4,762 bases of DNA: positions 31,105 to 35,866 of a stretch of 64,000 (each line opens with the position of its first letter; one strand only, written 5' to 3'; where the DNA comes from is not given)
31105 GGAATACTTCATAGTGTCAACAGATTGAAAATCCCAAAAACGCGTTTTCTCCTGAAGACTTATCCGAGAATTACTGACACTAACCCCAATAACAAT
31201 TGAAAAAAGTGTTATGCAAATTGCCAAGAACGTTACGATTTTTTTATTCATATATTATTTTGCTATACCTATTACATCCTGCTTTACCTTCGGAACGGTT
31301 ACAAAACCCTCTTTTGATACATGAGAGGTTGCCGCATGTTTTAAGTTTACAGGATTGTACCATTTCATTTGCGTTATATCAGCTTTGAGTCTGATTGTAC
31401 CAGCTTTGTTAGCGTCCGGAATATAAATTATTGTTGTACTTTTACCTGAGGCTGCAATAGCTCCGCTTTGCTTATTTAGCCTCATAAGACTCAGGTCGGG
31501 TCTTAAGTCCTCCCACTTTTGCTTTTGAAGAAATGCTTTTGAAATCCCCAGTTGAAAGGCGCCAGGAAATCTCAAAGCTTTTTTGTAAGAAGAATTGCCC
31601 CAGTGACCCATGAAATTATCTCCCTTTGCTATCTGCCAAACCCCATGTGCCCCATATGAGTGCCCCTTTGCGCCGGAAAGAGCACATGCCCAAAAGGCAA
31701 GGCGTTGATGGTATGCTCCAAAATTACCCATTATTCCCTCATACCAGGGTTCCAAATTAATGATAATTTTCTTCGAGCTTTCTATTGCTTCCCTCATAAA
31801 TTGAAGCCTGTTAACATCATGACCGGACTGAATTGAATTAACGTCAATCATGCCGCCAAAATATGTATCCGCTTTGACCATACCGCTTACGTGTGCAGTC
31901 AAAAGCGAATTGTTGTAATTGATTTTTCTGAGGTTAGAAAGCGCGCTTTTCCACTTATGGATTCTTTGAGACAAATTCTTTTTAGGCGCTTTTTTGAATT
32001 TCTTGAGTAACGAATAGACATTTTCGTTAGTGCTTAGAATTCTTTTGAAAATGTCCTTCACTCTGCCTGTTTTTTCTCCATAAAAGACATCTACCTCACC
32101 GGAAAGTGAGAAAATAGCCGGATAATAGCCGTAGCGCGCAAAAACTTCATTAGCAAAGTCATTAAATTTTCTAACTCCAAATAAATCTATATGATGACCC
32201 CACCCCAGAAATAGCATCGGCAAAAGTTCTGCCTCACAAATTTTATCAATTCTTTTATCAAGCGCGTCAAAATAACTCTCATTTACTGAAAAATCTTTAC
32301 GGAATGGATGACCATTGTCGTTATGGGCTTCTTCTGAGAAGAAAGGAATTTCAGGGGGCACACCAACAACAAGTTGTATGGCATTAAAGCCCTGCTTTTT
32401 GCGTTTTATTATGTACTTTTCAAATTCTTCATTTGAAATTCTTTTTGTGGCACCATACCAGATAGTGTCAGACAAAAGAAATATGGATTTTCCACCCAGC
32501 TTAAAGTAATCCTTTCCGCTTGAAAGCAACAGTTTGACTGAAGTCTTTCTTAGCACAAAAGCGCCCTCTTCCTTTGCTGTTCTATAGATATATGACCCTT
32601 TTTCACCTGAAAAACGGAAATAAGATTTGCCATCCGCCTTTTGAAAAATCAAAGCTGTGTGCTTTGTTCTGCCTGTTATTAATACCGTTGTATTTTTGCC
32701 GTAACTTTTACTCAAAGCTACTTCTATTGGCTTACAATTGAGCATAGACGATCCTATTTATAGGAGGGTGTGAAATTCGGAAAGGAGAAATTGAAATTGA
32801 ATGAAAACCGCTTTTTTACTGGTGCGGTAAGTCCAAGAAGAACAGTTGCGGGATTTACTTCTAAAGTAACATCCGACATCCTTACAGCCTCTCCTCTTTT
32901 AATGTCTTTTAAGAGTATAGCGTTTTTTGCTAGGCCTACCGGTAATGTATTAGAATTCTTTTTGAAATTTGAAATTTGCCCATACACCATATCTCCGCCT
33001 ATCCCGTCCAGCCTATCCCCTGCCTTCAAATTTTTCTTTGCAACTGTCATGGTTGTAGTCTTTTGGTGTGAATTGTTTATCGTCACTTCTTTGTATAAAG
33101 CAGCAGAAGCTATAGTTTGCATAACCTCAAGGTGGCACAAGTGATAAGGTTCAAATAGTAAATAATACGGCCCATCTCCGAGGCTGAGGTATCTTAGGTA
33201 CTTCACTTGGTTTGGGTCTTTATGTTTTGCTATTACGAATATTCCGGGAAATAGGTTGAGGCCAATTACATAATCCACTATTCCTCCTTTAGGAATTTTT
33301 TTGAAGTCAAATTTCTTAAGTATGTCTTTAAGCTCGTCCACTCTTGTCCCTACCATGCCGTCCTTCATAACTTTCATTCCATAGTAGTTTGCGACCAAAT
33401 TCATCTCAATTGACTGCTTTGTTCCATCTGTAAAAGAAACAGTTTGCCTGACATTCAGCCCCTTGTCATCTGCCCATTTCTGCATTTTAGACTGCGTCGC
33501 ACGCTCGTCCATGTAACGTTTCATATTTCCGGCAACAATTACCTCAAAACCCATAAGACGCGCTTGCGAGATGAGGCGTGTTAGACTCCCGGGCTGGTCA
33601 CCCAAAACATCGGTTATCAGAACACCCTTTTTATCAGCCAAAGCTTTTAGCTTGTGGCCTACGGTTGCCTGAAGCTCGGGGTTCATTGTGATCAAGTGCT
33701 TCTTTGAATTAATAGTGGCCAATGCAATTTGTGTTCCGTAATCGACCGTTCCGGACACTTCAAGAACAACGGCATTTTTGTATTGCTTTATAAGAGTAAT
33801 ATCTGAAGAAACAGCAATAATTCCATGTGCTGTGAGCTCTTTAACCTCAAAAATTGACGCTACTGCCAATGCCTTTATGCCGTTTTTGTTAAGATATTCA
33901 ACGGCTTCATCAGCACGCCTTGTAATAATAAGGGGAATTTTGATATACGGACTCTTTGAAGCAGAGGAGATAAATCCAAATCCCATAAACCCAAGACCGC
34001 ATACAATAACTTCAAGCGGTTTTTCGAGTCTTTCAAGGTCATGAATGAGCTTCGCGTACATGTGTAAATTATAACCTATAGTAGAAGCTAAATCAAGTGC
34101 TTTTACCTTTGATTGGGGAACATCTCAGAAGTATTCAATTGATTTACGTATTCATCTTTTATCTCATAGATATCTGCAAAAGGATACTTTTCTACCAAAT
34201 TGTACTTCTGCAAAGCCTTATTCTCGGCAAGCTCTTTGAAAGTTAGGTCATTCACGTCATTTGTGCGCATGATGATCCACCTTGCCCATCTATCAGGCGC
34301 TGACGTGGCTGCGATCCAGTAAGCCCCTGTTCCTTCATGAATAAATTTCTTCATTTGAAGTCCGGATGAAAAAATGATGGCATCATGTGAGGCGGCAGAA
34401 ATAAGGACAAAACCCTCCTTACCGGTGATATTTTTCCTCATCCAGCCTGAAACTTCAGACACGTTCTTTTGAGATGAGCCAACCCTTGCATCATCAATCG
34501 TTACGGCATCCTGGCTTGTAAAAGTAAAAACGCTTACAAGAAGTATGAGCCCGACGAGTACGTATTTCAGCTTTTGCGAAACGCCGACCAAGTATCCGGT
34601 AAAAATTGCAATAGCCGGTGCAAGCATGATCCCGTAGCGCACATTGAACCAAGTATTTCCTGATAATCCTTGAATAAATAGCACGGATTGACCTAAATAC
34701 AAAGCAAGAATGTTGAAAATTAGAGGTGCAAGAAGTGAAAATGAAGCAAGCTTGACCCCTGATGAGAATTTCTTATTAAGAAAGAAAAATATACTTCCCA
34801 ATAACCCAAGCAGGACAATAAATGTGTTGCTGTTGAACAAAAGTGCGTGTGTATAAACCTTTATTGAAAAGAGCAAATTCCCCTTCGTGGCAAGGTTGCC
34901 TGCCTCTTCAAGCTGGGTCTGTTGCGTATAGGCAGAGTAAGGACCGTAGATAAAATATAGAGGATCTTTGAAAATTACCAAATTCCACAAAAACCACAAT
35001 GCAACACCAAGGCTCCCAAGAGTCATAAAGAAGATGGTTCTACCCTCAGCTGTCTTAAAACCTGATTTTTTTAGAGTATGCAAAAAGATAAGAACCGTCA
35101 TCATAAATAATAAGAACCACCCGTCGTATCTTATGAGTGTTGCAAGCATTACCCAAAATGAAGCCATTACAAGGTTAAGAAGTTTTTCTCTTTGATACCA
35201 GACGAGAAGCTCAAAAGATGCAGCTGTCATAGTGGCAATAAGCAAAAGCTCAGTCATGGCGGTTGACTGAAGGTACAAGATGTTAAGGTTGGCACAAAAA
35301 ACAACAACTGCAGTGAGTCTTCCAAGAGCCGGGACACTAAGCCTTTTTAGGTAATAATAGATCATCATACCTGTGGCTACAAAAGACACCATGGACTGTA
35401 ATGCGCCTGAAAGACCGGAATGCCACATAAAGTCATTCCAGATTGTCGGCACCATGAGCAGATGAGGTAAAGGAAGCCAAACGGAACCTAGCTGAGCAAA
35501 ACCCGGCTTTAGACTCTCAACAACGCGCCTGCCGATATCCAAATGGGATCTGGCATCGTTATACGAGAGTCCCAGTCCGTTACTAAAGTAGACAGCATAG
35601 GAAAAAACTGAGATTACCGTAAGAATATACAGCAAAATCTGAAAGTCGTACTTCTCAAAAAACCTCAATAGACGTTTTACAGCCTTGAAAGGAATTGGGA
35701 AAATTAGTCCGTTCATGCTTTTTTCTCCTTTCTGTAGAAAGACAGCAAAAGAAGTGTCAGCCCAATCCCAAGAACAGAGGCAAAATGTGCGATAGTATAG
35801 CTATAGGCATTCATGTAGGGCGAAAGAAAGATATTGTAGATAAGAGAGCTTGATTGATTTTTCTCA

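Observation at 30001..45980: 16-kb glycan synthesis/remodelling operon with two unusual fusions (Wzx-GT4 and Dpm1-like GT2 plus processive GT2 synthase)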

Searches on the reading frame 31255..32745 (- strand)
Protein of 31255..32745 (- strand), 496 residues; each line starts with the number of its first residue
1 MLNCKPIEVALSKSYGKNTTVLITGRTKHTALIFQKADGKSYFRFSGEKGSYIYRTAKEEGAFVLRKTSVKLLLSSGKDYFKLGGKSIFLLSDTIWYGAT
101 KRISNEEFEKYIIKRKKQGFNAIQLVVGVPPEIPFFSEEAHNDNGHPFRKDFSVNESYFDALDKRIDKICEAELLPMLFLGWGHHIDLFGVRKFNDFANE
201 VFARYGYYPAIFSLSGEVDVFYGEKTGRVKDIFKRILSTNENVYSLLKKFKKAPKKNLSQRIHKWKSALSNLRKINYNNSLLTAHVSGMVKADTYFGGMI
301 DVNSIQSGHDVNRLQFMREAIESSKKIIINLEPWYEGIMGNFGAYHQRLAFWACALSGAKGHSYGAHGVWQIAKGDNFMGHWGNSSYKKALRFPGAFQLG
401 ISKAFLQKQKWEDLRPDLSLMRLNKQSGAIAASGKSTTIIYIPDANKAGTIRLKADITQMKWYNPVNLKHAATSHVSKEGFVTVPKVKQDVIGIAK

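Call 4: search_protein_families(library=pfam, proteins=[window:31255-32745:-], max_evalue=0.01)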
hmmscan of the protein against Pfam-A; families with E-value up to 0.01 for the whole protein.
window:31255-32745:- (496 aa): 1 family
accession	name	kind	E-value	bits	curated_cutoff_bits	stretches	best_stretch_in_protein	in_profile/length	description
PF13204.13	Apiosidase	-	2.5e-47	162.5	26.5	1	78-411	4-318/320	Apiosidase-like, catalytic domain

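Call 6: search_protein_families(library=ncbifam, proteins=[window:31255-32745:-], max_evalue=0.01)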
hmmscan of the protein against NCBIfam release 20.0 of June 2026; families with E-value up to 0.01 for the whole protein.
window:31255-32745:- (496 aa): 0 families

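Call 94: search_solved_structures(query=window:31255-32745:-, max_evalue=0.001)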
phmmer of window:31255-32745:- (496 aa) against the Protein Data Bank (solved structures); distinct sequences matched with E-value up to 0.001: 2.
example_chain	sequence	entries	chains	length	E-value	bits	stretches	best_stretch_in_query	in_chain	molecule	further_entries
8t9w_A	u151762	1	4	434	5.7e-15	58.2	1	74-480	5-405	Apiosidase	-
3kzs_A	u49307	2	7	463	5.9e-08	35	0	70-184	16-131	DUF4038 domain-containing protein | Glycoside hydrolase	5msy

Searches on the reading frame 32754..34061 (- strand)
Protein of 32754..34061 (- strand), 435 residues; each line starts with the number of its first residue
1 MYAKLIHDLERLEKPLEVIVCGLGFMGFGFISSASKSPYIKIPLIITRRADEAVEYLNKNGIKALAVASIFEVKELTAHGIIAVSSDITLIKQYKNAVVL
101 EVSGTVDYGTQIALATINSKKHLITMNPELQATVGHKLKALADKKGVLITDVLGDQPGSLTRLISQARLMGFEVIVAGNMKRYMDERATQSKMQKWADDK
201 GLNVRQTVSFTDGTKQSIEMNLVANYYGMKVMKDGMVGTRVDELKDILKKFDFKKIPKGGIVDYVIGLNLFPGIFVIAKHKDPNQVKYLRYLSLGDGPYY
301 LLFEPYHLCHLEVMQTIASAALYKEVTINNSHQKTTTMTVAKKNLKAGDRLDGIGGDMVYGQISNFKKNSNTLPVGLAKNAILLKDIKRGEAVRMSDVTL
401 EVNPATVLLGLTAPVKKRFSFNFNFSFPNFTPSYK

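Call 4: search_protein_families(library=pfam, proteins=[window:32754-34061:-], max_evalue=0.01)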
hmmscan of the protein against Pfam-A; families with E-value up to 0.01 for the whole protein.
window:32754-34061:- (435 aa): 3 families
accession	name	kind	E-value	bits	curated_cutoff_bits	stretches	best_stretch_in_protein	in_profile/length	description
PF21135.2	DRL_cat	-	4.3e-47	160.6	27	1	154-313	1-164/164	Oxidoreductase DRL, catalytic domain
PF08666.17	SAF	-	4e-05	24.5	21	1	339-398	4-62/63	SAF domain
PF03447.22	NAD_binding_3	-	0.00013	23.1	24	1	89-147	52-111/116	Homoserine dehydrogenase, NAD binding domain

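Call 6: search_protein_families(library=ncbifam, proteins=[window:32754-34061:-], max_evalue=0.01)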
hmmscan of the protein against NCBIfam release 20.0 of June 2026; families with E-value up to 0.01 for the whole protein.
window:32754-34061:- (435 aa): 2 families
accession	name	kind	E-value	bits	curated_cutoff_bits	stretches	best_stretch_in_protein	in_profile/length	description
NF004976.0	PRK06349.1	subfamily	2.1e-07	30.4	205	1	43-149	20-127/430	homoserine dehydrogenase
NF004912.0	PRK06270.1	equivalog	0.0025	17.3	373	1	16-148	4-147/343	homoserine dehydrogenase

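Call 93: search_solved_structures(query=window:32754-34061:-, max_evalue=0.001)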
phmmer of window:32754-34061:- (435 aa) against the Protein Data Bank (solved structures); distinct sequences matched with E-value up to 0.001: 3.
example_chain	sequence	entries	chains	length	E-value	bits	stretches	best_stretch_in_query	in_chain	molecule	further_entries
3upy_A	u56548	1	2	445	7.4e-52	179.8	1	13-397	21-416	Oxidoreductase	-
3upl_A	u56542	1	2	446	7.5e-52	179.7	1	13-397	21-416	Oxidoreductase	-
3mtj_A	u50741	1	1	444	0.00025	23.3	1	15-151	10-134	Homoserine dehydrogenase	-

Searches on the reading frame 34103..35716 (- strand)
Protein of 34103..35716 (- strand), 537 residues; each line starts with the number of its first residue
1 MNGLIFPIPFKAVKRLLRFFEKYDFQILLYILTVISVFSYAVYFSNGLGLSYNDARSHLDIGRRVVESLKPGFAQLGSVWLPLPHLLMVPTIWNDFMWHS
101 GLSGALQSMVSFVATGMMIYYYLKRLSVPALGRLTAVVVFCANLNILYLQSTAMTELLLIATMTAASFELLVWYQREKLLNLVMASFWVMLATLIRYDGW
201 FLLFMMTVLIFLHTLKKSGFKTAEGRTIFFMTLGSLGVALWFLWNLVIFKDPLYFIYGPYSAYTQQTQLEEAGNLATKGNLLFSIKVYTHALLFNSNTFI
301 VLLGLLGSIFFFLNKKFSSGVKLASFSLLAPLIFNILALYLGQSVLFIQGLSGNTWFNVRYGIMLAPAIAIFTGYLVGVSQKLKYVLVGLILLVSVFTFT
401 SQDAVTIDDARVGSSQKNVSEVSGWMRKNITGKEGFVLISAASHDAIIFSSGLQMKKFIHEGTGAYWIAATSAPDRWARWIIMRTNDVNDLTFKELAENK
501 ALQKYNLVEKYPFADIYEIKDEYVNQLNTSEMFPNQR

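Call 4: search_protein_families(library=pfam, proteins=[window:34103-35716:-], max_evalue=0.01)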
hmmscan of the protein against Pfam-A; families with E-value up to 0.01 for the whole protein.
window:34103-35716:- (537 aa): 0 families

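Call 6: search_protein_families(library=ncbifam, proteins=[window:34103-35716:-], max_evalue=0.01)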
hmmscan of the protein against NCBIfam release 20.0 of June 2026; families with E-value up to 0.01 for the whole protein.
window:34103-35716:- (537 aa): 0 families

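Call 13: search_protein_families(library=pfam, proteins=[window:34103-35716:-], max_evalue=10)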
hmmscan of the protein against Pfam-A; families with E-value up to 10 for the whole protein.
window:34103-35716:- (537 aa): 1 family
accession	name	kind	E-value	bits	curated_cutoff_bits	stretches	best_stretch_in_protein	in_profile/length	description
PF22041.1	GST_C_7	-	0.19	12.1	27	1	411-481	63-134/140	Glutathione S-transferase, C-terminal domain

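Call 32: search_solved_structures(query=A3, max_evalue=10)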
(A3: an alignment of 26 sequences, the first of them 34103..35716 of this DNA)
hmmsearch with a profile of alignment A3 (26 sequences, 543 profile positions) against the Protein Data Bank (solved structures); distinct sequences matched with E-value up to 10: 3.
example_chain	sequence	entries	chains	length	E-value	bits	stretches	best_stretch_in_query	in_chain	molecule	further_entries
5hi8_A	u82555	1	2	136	2.1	10.3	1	466-501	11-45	Antenna protein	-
1jgj_A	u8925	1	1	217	3.7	9.5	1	195-253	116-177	SENSORY RHODOPSIN II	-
2ksy_A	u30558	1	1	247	6.3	8.7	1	196-253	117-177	Sensory rhodopsin II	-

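Call 35: search_protein_families(library=pfam, alignment_id=A3, max_evalue=0.05)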
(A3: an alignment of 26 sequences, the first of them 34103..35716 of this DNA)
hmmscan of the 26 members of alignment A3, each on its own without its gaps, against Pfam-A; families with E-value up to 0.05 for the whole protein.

A. member 1, window:34103-35716:- (537 aa): 0 families

B. families by the number of members that match (of 26 scanned): 3 families
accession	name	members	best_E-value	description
PF13231.12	PMT_2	5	1.8e-06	Dolichyl-phosphate-mannose-protein mannosyltransferase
PF22041.1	GST_C_7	2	0.025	Glutathione S-transferase, C-terminal domain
PF11084.13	DUF2621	1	0.018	Protein of unknown function (DUF2621)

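Call 38: find_homologous_proteins(query=window:34103-35716:-, max_evalue=0.00001)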
Query window:34103-35716:- (537 aa): 3221 proteins with E <= 0.00001 among 8000 candidates; the best 120 are listed.
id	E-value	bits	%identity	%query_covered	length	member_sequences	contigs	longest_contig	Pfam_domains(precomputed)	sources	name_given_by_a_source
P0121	0.0e+0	1181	100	100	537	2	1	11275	-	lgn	-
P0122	5.6e-277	938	79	98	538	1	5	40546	-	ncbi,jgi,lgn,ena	-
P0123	1.0e-264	898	75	99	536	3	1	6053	-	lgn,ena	-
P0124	1.0e-264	898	75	99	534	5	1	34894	-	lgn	-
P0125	1.0e-252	858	72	97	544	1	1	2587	-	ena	-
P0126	2.1e-251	854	71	99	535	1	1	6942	-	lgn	-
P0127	2.6e-251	854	71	99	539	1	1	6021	-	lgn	-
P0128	8.2e-251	852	74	95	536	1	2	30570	-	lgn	-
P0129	1.5e-250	851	71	98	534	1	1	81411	-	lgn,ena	-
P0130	1.8e-247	841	69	99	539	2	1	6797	-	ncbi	-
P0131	6.6e-247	839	71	99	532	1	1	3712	-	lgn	-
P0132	1.6e-245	834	71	99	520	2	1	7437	-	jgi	-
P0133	2.1e-245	834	70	98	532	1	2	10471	-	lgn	-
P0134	2.9e-245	834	69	99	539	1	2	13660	-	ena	-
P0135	1.3e-244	831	71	97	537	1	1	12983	-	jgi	jgi:hypothetical protein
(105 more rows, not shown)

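Call 46: predict_structure(alignment_id=A6)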
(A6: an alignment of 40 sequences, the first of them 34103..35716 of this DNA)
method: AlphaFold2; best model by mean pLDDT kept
length: 537 residues; sequences in the alignment: 40
mean_pLDDT: 71.0   pTM: 0.75
mean pLDDT of the five models: 71.0, 70.6, 70.5, 68.3, 66.4
residues with pLDDT >= 90: 146; 70-90: 167; 50-70: 102; < 50: 122
segments of 3 or more residues with pLDDT < 50: 1-6, 49-79, 87-100, 147-152, 257-265, 271-274, 345-359, 402-417, 442-450, 461-464, 534-537
pLDDT, mean of each block of 10 residues (from residue 1): 52 79 88 85 59 38 39 40 50 39 68 92 94 93 58 65 95 92 95 79 93 92 94 89 68 50 46 61 79 77 95 92 92 79 46 37 81 96 92 77 38 43 76 77 44 60 54 78 63 67 85 78 82 46
secondary structure, 60 per line:
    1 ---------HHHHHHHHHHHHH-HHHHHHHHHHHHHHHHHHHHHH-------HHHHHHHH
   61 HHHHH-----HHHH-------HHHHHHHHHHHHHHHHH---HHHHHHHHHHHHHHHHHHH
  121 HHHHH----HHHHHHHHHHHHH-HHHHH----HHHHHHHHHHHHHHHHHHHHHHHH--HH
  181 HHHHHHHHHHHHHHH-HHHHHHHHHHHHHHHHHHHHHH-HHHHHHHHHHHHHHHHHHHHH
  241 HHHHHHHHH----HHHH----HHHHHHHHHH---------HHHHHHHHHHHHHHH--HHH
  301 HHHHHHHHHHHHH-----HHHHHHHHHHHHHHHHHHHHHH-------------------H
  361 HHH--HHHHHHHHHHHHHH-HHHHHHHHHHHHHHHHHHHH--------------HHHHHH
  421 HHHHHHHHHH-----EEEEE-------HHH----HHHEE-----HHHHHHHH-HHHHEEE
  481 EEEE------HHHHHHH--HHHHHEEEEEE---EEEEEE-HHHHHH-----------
elements in order: H10-22 H24-45 H53-65 H71-74 H82-98 H102-125 H130-142 H144-148 H153-176 H179-195 H197-218 H220-249 H254-257 H262-271 H281-295 H298-313 H319-340 H360-363 H366-379 H381-400 H415-430 E436-440 H465-472 H474-477 E478-484 H491-497 H500-504 E505-510 E514-519 H521-526
